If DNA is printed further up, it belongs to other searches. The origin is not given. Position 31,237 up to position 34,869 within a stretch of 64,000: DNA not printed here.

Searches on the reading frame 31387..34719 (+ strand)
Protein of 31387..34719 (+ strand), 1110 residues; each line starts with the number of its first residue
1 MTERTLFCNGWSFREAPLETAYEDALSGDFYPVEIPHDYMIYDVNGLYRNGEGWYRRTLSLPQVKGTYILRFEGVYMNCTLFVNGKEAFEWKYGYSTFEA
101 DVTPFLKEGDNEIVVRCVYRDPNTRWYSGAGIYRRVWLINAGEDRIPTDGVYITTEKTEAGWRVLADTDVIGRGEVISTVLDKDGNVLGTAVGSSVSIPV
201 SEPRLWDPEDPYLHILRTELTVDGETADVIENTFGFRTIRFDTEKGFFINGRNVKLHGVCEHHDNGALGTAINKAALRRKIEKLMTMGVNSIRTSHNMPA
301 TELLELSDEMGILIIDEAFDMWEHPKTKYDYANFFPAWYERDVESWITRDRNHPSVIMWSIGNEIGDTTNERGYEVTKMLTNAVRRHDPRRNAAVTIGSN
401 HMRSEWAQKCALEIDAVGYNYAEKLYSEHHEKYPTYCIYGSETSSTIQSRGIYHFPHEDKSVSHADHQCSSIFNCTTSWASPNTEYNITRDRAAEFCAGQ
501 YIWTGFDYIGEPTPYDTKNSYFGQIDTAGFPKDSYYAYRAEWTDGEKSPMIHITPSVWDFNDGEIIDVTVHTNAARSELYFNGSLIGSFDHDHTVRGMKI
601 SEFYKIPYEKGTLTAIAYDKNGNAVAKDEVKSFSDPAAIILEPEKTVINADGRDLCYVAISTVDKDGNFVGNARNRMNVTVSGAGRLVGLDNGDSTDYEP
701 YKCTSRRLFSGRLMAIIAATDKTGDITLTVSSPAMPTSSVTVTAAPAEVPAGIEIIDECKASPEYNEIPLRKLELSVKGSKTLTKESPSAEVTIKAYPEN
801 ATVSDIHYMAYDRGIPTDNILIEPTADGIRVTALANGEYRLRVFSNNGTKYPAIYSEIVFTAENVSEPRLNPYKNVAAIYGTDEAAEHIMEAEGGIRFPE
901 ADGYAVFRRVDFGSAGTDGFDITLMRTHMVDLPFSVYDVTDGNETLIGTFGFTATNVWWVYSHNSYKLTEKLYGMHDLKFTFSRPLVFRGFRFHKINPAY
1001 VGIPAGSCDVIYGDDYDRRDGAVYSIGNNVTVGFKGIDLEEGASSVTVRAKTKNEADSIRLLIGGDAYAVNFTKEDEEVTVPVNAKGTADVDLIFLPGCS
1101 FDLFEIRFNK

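Call 68: search_protein_families(library=pfam, proteins=[window:31387-34719:+], max_evalue=0.00001)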
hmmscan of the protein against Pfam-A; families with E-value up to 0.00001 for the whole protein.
window:31387-34719:+ (1110 aa): 7 families
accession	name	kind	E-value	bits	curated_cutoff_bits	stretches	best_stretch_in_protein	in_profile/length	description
PF18565.7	Glyco_hydro2_C5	-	8.6e-31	106.3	32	1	640-741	2-103/103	Glycoside hydrolase family 2 C-terminal domain 5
PF02836.23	Glyco_hydro_2_C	-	1.3e-27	97.1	21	1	244-425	5-190/302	Glycosyl hydrolases family 2, TIM barrel domain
PF02837.24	Glyco_hydro_2_N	-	8.4e-17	62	28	1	49-140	63-167/169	Glycosyl hydrolases family 2, sugar binding domain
PF16355.11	DUF4982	-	2.1e-14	53.6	23.9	1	563-626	1-61/61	Domain of unknown function (DUF4982)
PF00703.27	Glyco_hydro_2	-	3.6e-10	41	23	1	188-237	68-109/109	Glycosyl hydrolases family 2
PF03422.21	CBM_6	-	7.1e-08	33.2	28.9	0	904-984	33-110/125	Carbohydrate binding module (family 6)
PF22666.2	Glyco_hydro_2_N2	-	9.3e-07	29.5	27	1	53-116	50-116/167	Glycosyl hydrolase 2 galactose-binding domain-like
